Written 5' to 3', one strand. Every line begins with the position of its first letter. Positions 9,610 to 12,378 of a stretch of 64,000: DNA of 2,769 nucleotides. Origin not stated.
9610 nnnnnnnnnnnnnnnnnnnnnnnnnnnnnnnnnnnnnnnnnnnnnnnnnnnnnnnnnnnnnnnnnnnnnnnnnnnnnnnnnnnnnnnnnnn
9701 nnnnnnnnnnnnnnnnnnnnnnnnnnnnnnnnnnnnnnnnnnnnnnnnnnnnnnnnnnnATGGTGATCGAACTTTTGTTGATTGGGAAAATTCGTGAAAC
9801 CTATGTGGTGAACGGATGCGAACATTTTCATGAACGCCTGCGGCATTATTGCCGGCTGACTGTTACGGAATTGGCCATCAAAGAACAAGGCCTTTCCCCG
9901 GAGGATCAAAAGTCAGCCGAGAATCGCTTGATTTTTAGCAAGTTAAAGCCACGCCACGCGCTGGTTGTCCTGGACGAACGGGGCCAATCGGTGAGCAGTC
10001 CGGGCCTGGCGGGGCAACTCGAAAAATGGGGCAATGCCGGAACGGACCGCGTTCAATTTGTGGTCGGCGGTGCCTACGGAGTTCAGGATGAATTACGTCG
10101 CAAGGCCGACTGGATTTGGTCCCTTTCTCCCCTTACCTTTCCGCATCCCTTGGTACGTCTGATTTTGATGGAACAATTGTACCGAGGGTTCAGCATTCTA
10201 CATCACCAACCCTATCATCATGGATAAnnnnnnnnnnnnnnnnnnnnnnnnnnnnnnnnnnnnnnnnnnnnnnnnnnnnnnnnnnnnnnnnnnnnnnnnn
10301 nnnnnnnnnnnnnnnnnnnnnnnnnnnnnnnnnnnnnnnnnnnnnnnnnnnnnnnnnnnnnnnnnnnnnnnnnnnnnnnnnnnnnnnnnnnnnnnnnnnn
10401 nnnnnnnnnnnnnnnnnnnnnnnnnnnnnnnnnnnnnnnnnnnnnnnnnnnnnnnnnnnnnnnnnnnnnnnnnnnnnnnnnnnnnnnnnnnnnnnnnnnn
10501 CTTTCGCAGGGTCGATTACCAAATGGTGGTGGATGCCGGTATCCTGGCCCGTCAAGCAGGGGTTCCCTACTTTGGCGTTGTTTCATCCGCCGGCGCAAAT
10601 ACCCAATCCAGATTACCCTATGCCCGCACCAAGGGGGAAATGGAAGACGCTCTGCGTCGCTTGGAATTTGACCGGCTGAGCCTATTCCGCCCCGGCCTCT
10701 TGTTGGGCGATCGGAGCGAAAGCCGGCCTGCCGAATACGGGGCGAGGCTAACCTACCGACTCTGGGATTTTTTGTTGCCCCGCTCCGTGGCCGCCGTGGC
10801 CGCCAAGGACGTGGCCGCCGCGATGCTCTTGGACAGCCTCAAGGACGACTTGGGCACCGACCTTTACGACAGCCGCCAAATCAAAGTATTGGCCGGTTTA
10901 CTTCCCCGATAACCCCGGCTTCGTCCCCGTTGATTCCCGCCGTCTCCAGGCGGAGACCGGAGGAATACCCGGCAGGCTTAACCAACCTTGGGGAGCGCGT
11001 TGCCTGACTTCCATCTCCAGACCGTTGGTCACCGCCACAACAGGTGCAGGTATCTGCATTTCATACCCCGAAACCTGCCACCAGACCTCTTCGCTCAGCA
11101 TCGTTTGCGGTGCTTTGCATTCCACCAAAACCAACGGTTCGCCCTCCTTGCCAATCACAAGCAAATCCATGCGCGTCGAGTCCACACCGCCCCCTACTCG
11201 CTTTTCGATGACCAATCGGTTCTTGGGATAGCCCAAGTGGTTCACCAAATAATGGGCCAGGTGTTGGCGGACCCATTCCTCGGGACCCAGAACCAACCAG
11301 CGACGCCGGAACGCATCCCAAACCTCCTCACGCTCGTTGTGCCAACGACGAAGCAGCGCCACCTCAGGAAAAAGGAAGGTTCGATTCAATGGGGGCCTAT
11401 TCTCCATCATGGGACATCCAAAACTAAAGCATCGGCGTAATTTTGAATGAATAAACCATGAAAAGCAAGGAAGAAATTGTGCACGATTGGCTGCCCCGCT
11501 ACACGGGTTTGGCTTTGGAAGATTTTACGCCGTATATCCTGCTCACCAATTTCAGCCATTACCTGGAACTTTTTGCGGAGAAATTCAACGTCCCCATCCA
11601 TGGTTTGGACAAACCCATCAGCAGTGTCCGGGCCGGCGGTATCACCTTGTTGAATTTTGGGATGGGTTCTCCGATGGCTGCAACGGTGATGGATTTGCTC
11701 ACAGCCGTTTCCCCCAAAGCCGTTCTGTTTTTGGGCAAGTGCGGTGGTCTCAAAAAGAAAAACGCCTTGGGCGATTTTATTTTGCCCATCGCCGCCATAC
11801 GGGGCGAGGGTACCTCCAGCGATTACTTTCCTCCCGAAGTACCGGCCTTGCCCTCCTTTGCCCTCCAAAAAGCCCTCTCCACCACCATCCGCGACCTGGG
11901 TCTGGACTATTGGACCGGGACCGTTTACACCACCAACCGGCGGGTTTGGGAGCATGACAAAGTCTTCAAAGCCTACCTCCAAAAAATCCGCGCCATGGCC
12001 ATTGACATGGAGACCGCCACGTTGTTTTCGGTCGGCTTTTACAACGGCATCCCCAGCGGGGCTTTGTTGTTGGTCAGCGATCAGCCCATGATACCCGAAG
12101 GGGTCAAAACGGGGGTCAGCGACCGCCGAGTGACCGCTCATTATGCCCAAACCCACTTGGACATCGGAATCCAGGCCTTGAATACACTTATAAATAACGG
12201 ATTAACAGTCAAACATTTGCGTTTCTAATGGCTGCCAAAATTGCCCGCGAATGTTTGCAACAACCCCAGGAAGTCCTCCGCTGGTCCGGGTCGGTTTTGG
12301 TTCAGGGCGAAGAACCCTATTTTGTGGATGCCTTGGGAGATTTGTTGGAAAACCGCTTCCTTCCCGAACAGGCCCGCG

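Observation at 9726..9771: Perfect 23-bp tandem duplication creating a 9-codon uORF that stop/start-overlaps rlmH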

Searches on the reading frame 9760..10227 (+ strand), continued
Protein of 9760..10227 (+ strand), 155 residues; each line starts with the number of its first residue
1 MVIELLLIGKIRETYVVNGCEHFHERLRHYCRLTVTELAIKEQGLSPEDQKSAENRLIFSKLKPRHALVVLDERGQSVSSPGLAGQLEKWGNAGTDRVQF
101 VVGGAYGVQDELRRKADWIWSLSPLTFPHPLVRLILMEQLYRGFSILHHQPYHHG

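Call 54: search_protein_families(library=ncbifam, proteins=[window:9760-10227:+], max_evalue=0.00001)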
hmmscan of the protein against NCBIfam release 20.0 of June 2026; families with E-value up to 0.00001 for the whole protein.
window:9760-10227:+ (155 aa): 9 families
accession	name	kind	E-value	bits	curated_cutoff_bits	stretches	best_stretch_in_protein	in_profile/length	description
NF000986.0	PRK00103.1-4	equivalog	1.4e-39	135.8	141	1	1-154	1-155/156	23S rRNA (pseudouridine(1915)-N(3))-methyltransferase RlmH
NF000990.0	PRK00103.2-4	equivalog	3.3e-39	134.4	207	1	1-154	1-156/157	23S rRNA (pseudouridine(1915)-N(3))-methyltransferase RlmH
NF000985.0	PRK00103.1-3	equivalog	1.1e-36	126.1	172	1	1-153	1-158/159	23S rRNA (pseudouridine(1915)-N(3))-methyltransferase RlmH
TIGR00246.1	tRNA_RlmH_YbeA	equivalog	1.7e-33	115.8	149.7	1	3-154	3-154/155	23S rRNA (pseudouridine(1915)-N(3))-methyltransferase RlmH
NF000989.0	PRK00103.2-3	equivalog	9.4e-31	107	169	1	1-154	1-159/160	23S rRNA (pseudouridine(1915)-N(3))-methyltransferase RlmH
NF000988.0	PRK00103.2-2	equivalog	2.8e-28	98.9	199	1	1-154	1-155/156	23S rRNA (pseudouridine(1915)-N(3))-methyltransferase RlmH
NF000991.0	PRK00103.2-5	equivalog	1.1e-27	96.9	216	1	3-155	3-160/160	23S rRNA (pseudouridine(1915)-N(3))-methyltransferase RlmH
NF000984.0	PRK00103.1-1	equivalog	7.9e-26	90.8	242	1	1-154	1-155/156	23S rRNA (pseudouridine(1915)-N(3))-methyltransferase RlmH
NF000987.0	PRK00103.2-1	equivalog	3.8e-17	63.1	210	1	39-153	42-150/151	23S rRNA (pseudouridine(1915)-N(3))-methyltransferase RlmH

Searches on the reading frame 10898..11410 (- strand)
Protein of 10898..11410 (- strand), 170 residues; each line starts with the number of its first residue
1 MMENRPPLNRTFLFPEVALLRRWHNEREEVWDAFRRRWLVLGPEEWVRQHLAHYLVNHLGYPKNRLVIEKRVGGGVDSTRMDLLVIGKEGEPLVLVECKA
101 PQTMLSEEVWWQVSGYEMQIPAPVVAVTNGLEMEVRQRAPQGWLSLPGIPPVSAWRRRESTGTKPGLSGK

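Call 28: find_encoding_contigs(protein=window:10898-11410:-, flank=2500, max_places=10)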
Protein window:10898-11410:- (170 aa): 14 contigs read that carry it; 10 places shown.
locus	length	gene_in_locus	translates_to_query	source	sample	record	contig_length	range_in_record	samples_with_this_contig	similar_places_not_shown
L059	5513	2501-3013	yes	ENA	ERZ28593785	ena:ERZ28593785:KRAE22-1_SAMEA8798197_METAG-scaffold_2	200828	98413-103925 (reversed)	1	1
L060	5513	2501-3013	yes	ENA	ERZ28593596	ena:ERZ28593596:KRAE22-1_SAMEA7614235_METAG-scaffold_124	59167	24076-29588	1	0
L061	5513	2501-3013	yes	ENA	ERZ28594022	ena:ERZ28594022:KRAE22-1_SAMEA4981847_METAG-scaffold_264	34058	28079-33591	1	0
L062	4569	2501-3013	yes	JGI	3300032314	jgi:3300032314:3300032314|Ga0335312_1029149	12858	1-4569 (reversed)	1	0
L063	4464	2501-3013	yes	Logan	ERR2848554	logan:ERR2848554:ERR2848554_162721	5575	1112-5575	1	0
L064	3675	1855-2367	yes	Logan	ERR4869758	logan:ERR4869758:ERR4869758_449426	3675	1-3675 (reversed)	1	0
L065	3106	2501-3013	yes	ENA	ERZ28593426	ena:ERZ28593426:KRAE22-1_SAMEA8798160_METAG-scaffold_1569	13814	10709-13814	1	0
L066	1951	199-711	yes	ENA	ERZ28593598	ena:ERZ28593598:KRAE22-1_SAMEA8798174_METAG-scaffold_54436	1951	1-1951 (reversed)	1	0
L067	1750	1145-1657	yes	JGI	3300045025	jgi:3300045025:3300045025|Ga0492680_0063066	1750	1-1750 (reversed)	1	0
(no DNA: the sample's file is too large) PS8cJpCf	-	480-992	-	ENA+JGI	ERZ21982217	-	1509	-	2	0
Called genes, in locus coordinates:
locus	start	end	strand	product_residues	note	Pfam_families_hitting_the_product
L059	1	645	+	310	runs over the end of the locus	PF06574:FAD_syn, PF01687:Flavokinase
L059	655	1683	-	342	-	PF06144:DNA_pol3_delta, PF21694:DNA_pol3_delta_C (weak)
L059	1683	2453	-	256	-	PF01048:PNP_UDP_1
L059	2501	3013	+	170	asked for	PF13588:HSDR_N_2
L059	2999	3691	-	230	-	-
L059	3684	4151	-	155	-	PF02590:SPOUT_MTase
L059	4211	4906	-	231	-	PF01346:FKBP_N, PF00254:FKBP_C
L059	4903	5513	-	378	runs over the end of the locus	PF00383:dCMP_cyt_deam_1, PF01872:RibD_C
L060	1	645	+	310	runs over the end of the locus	PF06574:FAD_syn, PF01687:Flavokinase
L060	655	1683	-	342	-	PF06144:DNA_pol3_delta, PF21694:DNA_pol3_delta_C (weak)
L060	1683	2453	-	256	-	PF01048:PNP_UDP_1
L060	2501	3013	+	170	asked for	PF13588:HSDR_N_2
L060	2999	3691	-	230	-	-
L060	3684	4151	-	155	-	PF02590:SPOUT_MTase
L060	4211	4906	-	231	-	PF01346:FKBP_N, PF00254:FKBP_C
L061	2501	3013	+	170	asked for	PF13588:HSDR_N_2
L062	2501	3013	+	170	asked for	PF13588:HSDR_N_2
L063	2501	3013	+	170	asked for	PF13588:HSDR_N_2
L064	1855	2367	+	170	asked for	PF13588:HSDR_N_2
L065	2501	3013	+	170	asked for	PF13588:HSDR_N_2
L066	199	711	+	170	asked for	PF13588:HSDR_N_2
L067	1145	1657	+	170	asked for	PF13588:HSDR_N_2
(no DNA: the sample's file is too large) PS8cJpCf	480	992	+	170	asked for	PF13588:HSDR_N_2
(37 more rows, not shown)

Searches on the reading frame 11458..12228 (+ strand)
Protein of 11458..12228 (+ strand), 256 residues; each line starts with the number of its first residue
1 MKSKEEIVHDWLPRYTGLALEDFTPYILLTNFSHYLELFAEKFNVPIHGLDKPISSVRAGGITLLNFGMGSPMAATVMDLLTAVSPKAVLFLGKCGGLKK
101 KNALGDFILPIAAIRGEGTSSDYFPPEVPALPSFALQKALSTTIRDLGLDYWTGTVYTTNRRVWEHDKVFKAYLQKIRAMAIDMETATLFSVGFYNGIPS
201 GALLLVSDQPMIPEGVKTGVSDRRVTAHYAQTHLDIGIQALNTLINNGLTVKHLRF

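Call 29: find_encoding_contigs(protein=window:11458-12228:+, flank=3000, max_places=10)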
Protein window:11458-12228:+ (256 aa): 20 contigs read that carry it; 10 places shown.
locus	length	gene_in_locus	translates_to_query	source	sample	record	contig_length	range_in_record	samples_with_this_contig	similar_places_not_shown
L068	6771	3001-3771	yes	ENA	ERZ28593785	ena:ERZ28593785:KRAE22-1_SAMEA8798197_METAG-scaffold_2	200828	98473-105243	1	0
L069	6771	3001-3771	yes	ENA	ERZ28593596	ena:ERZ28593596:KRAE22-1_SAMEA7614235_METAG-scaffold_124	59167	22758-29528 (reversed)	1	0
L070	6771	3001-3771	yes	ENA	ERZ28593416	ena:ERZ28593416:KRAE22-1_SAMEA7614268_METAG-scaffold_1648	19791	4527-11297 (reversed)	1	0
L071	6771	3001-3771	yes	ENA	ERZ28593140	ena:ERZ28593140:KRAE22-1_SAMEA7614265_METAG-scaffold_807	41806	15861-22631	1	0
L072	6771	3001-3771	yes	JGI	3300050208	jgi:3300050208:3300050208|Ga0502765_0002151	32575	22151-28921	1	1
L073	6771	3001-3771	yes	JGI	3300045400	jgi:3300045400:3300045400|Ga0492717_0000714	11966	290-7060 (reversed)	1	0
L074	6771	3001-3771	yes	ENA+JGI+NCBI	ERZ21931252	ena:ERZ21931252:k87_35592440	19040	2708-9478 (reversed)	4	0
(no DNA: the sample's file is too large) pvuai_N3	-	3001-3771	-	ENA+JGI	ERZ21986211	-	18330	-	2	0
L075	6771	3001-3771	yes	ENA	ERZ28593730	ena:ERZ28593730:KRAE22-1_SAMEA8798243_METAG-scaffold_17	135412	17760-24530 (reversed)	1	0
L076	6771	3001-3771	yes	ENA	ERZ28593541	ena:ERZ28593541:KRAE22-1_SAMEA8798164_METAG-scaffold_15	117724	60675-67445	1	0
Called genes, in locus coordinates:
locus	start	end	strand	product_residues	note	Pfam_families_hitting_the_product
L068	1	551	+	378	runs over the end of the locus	PF00383:dCMP_cyt_deam_1, PF01872:RibD_C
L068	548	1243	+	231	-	PF01346:FKBP_N, PF00254:FKBP_C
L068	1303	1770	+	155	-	PF02590:SPOUT_MTase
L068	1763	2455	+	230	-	-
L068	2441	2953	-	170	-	PF13588:HSDR_N_2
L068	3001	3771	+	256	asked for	PF01048:PNP_UDP_1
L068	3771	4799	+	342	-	PF06144:DNA_pol3_delta, PF21694:DNA_pol3_delta_C (weak)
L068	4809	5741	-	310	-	PF06574:FAD_syn, PF01687:Flavokinase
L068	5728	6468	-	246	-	PF01509:TruB_N, PF16198:TruB_C_2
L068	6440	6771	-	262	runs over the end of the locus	PF02673:BacA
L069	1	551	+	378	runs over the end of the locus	PF00383:dCMP_cyt_deam_1, PF01872:RibD_C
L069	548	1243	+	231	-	PF01346:FKBP_N, PF00254:FKBP_C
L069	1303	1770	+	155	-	PF02590:SPOUT_MTase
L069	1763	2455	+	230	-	-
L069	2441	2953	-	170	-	PF13588:HSDR_N_2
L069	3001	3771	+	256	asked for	PF01048:PNP_UDP_1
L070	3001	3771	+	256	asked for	PF01048:PNP_UDP_1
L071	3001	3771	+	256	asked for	PF01048:PNP_UDP_1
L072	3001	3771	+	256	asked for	PF01048:PNP_UDP_1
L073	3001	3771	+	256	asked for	PF01048:PNP_UDP_1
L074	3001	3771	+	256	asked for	PF01048:PNP_UDP_1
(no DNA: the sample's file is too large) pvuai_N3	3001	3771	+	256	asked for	PF01048:PNP_UDP_1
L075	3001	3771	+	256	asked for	PF01048:PNP_UDP_1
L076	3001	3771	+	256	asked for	PF01048:PNP_UDP_1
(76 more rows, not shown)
